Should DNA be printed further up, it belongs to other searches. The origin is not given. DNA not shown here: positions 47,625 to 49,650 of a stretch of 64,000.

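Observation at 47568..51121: Extracytoplasmic serine hydrolase covalently fused across the membrane to an ABC ATPase, plus a permease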

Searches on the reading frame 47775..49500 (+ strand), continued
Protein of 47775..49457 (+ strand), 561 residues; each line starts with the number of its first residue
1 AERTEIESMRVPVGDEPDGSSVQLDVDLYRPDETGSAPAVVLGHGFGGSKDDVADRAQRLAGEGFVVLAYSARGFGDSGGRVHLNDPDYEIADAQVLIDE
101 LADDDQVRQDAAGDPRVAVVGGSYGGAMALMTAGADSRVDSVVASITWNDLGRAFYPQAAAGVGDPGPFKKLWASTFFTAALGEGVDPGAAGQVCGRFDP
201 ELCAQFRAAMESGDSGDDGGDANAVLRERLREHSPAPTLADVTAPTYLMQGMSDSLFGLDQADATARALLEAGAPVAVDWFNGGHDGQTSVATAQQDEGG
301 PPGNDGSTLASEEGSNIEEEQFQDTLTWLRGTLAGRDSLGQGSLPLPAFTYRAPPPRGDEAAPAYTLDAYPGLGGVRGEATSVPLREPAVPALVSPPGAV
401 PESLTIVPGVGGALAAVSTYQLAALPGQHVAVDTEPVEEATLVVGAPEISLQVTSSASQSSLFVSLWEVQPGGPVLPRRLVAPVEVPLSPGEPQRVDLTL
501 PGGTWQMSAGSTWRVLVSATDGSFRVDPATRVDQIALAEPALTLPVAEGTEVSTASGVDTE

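Call 75: search_dna_similar(query=window:47775-49457:+, collection=plasmids, mode=protein, max_evalue=1e-10, max_rows=15)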
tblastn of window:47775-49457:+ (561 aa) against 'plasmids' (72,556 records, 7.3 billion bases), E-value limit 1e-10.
Records with a match: 8; places in all: 8; records where one place covers at least 80% of the query: 3.
Best place of each record, by identity: <60% 8.
By first word of the organism name: Streptomyces 2; Leptospira 2; Tsukamurella 1; Nonomuraea 1; Mycobacterium 1; Haloterrigena 1.
By predicted mobility (MOB-suite, as given by PLSDB): non-mobilizable 6; mobilizable 2.
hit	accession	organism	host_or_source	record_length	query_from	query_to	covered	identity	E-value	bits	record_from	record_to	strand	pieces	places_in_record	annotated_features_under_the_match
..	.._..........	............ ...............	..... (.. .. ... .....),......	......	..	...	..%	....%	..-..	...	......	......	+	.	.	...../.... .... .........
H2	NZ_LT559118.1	Nonomuraea gerenzanensis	-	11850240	7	558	98%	35.9%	4e-70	252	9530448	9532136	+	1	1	none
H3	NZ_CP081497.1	Streptomyces sp. BHT-5-2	whole organism,plant soil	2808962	21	524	90%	33.2%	3e-38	158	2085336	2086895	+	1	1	none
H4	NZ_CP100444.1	Streptomyces rimosus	pure culture,OTC cluster deletion ...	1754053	6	287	50%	38.1%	2e-36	152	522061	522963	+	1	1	record has no annotation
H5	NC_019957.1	Mycobacterium sp. JS623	-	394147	60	351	52%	31.5%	1e-24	116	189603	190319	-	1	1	CocE/NonD family hydrolase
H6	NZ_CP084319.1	Haloterrigena alkaliphila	Salt lake,Salt lake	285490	22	269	44%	32.4%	1e-22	110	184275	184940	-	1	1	CocE/NonD family hydrolase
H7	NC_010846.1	Leptospira biflexa serovar Patoc strain 'Patoc 1 (Ames)'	-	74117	22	285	47%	25.4%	6e-11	73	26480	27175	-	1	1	alpha/beta fold hydrolase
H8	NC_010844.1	Leptospira biflexa serovar Patoc strain 'Patoc 1 (Paris)'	-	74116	22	285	47%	25.4%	6e-11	73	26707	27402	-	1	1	alpha/beta fold hydrolase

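Call 76: get_annotated_region(hit=H1, flank=5000)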
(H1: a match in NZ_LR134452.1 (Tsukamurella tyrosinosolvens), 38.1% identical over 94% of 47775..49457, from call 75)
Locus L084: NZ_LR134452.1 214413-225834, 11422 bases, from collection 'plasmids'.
description: Tsukamurella tyrosinosolvens strain NCTC13231 plasmid 10, complete sequence
organism: Tsukamurella tyrosinosolvens (NCBI taxid 57704)
taxonomy: Bacteria; Actinomycetota; Actinomycetes; Mycobacteriales; Tsukamurellaceae; Tsukamurella; Tsukamurella tyrosinosolvens
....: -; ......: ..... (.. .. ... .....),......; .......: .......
typing (MOB-suite, as given by PLSDB): non-mobilizable
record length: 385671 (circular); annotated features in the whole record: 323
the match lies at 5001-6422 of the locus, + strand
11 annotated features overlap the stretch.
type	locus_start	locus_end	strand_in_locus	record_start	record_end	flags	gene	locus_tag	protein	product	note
CDS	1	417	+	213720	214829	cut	sfnG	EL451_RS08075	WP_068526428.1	dimethylsulfone monooxygenase SfnG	GO:0006790 - sulfur compound metabolic process [Evidence IEA]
CDS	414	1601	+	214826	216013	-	-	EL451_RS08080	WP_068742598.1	SfnB family sulfur acquisition oxidoreductase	GO:0006790 - sulfur compound metabolic process [Evidence IEA]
CDS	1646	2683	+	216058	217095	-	-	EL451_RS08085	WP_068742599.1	Atu2307/SP_0267 family LLM class monooxygenase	-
CDS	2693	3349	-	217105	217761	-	-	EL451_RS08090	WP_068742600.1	maleylpyruvate isomerase family mycothiol-dependent enzyme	-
CDS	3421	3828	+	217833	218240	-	-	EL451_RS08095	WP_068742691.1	MarR family transcriptional regulator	GO:0006355 - regulation of DNA-templated transcription [Evidence IEA]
CDS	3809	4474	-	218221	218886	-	-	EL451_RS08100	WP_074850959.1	SPFH domain-containing protein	-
CDS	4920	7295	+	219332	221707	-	-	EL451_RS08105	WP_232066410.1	alpha/beta fold hydrolase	-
CDS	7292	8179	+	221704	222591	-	-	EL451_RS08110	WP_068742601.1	ABC transporter permease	-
CDS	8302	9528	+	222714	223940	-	-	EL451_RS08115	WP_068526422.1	Fic family protein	-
CDS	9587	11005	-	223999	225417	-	-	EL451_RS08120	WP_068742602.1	aldehyde dehydrogenase family protein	-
CDS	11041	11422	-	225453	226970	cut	-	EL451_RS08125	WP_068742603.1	GMC family oxidoreductase N-terminal domain-containing protein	-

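Call 81: list_cluster_members(proteins=[P0135, P0145, P0149, P0166, P0171, P0175, P0213, P0217, P0243, P0261])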
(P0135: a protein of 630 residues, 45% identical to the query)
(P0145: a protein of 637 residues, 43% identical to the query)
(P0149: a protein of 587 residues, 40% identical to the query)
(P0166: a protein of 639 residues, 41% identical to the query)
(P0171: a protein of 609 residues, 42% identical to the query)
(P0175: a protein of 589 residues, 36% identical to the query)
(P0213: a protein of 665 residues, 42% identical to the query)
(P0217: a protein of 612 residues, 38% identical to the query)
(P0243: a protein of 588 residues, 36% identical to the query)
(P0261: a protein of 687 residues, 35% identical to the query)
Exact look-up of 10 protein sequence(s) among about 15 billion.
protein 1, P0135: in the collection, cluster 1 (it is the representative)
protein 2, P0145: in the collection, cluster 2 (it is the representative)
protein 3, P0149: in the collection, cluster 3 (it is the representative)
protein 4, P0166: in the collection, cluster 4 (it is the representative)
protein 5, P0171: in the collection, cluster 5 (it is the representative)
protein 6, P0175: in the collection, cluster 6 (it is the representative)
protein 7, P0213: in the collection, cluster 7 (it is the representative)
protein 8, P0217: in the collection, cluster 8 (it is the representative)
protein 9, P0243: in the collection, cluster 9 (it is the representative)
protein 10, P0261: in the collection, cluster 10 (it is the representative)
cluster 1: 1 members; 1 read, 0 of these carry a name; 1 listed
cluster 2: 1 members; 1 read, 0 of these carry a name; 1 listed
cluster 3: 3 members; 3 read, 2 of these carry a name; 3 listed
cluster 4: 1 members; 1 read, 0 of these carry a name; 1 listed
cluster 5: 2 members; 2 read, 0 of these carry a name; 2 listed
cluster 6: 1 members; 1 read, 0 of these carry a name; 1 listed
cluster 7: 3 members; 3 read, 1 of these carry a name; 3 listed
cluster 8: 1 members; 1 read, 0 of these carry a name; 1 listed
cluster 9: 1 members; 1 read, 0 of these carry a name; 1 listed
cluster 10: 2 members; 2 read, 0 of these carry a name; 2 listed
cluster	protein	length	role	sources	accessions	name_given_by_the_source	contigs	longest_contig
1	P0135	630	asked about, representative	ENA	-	-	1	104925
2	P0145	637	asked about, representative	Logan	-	-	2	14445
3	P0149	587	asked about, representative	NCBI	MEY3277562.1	MAG: hypothetical protein RLZZ426_48, partial [Actinomycetota bacterium]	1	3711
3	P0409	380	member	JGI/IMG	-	ABC-2 type transport system ATP-binding protein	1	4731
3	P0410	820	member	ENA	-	-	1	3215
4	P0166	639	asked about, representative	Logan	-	-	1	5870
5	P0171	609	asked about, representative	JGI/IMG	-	-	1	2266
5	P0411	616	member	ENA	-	-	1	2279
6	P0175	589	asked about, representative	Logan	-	-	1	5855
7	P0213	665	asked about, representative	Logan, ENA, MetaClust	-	\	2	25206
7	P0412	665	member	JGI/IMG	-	-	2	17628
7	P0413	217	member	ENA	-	-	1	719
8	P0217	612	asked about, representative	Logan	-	-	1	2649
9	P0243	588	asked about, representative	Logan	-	-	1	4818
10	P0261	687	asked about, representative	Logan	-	-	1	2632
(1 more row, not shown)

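Call 82: find_encoding_contigs(protein=P0135, flank=5000, max_places=2)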
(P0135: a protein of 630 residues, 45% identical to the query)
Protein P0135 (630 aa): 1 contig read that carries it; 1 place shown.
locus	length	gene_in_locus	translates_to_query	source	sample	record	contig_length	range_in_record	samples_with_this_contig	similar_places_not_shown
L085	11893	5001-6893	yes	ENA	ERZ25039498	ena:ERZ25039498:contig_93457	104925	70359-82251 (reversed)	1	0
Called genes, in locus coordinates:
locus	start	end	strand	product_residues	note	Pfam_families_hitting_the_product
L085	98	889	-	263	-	-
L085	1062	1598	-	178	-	PF06821:Ser_hydrolase (weak), PF00561:Abhydrolase_1 (faint)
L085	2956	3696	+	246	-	PF12697:Abhydrolase_6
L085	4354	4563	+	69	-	PF13561:adh_short_C2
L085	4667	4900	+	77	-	-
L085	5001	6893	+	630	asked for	PF01738:DLH (weak), PF02129:Peptidase_S15, PF00561:Abhydrolase_1, PF12146:Hydrolase_4, PF00326:Peptidase_S9 (faint), PF08530:PepX_C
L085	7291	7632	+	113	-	-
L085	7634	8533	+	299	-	PF12679:ABC2_membrane_2 (faint), PF12730:ABC2_membrane_4 (weak), PF10920:DUF2705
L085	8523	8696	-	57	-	PF04075:F420H2_quin_red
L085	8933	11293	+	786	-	PF01590:GAF, PF13185:GAF_2, PF08448:PAS_4, PF13426:PAS_9 (weak), PF08447:PAS_3, PF08448:PAS_4, PF13426:PAS_9, PF00990:GGDEF, +3 more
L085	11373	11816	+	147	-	PF02702:KdpD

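Call 83: find_encoding_contigs(protein=P0213, flank=5000, max_places=2)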
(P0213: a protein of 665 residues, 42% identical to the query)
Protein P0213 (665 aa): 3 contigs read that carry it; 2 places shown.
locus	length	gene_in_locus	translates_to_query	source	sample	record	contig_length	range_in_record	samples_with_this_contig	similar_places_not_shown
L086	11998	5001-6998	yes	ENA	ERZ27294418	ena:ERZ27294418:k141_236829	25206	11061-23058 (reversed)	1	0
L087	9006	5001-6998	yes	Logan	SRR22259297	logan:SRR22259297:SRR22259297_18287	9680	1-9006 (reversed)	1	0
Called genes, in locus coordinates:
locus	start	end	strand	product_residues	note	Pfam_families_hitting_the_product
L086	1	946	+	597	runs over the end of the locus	PF00654:Voltage_CLC, PF00571:CBS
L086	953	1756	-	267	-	PF13369:Transglut_core2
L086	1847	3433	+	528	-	-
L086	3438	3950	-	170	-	PF04978:MST, PF12867:DinB_2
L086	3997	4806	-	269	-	PF00248:Aldo_ket_red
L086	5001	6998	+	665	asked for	PF01738:DLH (weak), PF02129:Peptidase_S15, PF00561:Abhydrolase_1, PF12146:Hydrolase_4, PF00326:Peptidase_S9 (faint), PF08530:PepX_C (weak)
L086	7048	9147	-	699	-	PF09826:Beta_propel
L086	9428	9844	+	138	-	-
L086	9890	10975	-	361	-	PF02739:5_3_exonuc_N, PF01367:5_3_exonuc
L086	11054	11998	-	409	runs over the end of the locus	PF07690:MFS_1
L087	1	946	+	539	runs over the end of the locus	?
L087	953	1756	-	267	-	PF13369:Transglut_core2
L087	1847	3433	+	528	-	-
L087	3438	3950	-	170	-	PF04978:MST, PF12867:DinB_2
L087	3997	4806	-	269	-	PF00248:Aldo_ket_red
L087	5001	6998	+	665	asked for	PF01738:DLH (weak), PF02129:Peptidase_S15, PF00561:Abhydrolase_1, PF12146:Hydrolase_4, PF00326:Peptidase_S9 (faint), PF08530:PepX_C (weak)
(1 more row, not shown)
